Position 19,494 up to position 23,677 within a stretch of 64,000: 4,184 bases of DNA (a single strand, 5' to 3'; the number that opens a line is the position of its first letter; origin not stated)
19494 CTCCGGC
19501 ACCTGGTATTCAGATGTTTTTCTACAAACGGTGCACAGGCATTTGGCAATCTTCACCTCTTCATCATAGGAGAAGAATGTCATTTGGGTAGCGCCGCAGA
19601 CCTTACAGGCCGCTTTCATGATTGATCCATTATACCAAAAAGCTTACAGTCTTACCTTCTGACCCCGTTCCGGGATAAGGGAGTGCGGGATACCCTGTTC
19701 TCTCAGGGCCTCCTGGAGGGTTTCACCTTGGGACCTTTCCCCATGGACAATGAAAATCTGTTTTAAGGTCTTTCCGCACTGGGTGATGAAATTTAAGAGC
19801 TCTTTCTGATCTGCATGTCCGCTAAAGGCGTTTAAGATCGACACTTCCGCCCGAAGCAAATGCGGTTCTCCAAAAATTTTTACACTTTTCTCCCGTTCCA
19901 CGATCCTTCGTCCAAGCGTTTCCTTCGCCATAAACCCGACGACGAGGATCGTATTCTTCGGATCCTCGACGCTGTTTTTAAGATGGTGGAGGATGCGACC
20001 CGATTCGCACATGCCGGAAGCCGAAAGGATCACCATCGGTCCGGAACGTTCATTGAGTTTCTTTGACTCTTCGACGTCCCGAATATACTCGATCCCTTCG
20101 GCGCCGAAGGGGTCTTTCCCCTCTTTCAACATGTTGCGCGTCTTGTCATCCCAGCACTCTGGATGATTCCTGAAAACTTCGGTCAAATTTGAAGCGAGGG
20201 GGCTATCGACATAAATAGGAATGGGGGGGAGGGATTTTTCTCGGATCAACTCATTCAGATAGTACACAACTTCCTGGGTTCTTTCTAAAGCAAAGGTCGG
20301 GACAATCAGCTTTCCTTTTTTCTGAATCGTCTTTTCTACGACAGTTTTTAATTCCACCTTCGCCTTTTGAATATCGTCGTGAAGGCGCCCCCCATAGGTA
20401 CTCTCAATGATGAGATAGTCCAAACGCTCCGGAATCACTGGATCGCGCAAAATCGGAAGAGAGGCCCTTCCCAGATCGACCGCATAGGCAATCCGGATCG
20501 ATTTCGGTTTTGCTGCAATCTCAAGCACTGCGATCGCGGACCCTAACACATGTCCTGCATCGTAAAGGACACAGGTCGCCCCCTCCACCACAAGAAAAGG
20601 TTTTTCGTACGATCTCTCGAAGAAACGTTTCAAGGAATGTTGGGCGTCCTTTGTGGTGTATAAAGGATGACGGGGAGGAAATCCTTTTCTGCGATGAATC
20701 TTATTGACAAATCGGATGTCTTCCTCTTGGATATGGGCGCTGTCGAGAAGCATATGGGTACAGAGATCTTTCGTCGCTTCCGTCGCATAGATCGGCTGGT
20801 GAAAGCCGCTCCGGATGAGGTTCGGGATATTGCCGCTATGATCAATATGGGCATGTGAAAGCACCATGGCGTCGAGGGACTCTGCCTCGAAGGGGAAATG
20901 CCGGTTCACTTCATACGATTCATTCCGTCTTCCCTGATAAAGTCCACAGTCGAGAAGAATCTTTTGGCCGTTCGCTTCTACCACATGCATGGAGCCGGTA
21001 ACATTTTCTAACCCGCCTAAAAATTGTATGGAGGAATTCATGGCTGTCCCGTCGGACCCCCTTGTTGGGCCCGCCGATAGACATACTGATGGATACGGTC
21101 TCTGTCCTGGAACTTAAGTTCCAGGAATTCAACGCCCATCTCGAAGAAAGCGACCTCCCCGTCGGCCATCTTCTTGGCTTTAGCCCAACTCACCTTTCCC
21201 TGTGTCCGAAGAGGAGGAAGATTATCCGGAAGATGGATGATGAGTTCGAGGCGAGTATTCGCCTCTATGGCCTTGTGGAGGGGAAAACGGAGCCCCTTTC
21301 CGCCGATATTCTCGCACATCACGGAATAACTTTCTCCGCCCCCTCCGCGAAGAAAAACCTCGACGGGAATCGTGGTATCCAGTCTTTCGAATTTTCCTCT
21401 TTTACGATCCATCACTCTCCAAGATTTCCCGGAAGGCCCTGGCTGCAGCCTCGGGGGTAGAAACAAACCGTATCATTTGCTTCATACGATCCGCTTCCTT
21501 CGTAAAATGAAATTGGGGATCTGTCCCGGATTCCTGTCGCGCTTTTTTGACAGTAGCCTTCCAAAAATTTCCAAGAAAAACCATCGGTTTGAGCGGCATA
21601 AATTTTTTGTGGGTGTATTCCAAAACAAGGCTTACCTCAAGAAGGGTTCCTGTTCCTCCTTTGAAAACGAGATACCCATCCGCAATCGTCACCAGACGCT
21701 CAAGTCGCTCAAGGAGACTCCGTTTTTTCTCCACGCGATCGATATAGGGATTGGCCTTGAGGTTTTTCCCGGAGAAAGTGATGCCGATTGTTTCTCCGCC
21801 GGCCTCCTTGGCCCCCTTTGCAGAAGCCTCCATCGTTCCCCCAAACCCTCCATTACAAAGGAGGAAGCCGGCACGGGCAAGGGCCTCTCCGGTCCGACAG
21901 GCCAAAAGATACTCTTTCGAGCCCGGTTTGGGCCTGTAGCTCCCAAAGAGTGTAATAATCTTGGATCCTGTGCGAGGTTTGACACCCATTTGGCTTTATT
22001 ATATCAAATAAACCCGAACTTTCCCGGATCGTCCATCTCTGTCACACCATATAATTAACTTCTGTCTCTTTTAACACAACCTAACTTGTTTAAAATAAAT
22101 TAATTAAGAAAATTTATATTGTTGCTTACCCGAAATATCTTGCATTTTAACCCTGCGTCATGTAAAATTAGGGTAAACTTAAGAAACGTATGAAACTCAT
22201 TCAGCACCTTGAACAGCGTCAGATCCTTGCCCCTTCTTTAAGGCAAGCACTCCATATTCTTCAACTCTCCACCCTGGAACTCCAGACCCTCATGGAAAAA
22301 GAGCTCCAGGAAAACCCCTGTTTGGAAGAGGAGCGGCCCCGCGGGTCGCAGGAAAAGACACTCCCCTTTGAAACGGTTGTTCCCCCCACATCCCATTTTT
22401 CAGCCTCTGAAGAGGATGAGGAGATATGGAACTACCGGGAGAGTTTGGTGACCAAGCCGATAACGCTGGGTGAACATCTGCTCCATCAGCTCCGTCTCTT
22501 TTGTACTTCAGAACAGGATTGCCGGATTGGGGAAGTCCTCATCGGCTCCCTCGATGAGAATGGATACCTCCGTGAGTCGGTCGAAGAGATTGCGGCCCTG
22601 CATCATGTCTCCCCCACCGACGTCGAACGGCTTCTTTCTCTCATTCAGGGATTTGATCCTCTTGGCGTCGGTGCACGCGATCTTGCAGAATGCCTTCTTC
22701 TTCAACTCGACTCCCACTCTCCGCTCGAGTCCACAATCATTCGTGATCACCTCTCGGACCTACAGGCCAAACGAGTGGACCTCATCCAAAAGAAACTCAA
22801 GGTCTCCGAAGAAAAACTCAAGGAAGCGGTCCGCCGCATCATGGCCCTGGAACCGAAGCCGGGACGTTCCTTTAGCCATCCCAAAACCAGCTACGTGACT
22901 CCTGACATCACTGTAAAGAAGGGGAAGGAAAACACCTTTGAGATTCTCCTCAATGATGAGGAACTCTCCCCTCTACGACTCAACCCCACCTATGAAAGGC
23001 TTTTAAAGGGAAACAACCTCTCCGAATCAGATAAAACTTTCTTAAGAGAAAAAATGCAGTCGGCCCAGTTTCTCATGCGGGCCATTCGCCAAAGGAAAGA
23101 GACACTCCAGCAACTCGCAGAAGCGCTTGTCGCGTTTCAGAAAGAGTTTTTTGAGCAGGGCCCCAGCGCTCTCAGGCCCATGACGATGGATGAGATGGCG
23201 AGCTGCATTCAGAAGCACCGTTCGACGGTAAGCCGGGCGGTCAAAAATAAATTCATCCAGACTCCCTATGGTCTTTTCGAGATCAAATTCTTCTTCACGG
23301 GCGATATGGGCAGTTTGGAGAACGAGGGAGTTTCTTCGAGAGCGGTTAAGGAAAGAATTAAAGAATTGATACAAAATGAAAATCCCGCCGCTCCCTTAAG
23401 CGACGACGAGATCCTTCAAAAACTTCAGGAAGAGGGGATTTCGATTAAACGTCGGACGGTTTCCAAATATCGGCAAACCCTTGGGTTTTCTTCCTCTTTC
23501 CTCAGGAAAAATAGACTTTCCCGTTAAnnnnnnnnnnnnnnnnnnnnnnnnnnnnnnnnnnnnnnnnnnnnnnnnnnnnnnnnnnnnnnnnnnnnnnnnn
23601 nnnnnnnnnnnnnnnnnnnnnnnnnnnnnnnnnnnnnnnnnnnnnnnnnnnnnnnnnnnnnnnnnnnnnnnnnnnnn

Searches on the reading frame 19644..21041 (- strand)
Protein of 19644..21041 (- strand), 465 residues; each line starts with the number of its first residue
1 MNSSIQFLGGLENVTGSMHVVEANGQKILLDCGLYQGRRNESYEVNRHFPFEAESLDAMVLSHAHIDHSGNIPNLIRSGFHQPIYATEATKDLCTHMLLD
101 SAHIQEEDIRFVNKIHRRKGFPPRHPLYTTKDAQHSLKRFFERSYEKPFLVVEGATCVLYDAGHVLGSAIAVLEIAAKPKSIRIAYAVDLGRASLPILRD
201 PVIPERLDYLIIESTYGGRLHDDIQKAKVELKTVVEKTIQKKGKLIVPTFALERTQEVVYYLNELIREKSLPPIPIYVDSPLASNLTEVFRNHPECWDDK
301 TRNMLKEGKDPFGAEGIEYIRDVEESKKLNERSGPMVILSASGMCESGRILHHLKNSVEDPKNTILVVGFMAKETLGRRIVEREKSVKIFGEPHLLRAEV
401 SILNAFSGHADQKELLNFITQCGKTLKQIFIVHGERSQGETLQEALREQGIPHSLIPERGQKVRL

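Call 63: search_protein_families(library=pfam, proteins=[window:19644-21041:-], max_evalue=0.00001)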
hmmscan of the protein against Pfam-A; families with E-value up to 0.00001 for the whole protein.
window:19644-21041:- (465 aa): 5 families
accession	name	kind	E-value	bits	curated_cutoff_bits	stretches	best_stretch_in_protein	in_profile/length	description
PF10996.14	Beta-Casp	-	7.5e-42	143.1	27.7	1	255-380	1-120/120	Beta-Casp domain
PF07521.17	RMMBL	-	4.8e-12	46.1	21.6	1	397-453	5-60/63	Zn-dependent metallo-hydrolase RNA specificity domain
PF00753.33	Lactamase_B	-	1.4e-08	35.4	22.7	1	16-101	6-89/196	Metallo-beta-lactamase superfamily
PF16661.11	Lactamase_B_6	-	1.1e-07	31.9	27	1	21-190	2-162/193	Metallo-beta-lactamase superfamily domain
PF12706.13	Lactamase_B_2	-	1.7e-07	31.5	27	1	27-139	2-116/200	Beta-lactamase superfamily domain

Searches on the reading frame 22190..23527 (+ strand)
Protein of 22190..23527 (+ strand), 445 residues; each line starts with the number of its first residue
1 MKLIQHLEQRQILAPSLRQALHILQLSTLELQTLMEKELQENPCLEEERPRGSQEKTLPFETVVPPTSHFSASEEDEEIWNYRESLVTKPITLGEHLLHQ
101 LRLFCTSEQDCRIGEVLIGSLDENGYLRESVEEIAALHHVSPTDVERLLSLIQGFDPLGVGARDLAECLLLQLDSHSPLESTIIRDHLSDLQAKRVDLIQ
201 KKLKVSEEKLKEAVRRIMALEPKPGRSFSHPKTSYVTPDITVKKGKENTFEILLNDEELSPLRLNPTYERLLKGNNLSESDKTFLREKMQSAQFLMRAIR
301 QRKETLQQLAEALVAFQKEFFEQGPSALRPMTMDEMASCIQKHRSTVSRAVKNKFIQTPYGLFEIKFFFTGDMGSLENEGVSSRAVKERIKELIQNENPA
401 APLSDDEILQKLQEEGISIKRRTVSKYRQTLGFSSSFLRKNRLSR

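Call 63: search_protein_families(library=pfam, proteins=[window:22190-23527:+], max_evalue=0.00001)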
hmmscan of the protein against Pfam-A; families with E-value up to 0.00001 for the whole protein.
window:22190-23527:+ (445 aa): 3 families
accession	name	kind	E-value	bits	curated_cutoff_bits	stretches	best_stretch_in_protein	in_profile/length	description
PF04963.19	Sigma54_CBD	-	5.9e-60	202.6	22.9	1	84-268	3-185/185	Sigma-54 factor, core binding domain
PF04552.19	Sigma54_DBD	-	1.8e-56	190.7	22.8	1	283-440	2-159/160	Sigma-54, DNA binding domain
PF00309.25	Sigma54_AID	-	2.6e-13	50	23.8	1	2-47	1-46/46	Sigma-54 factor, Activator interacting domain (AID)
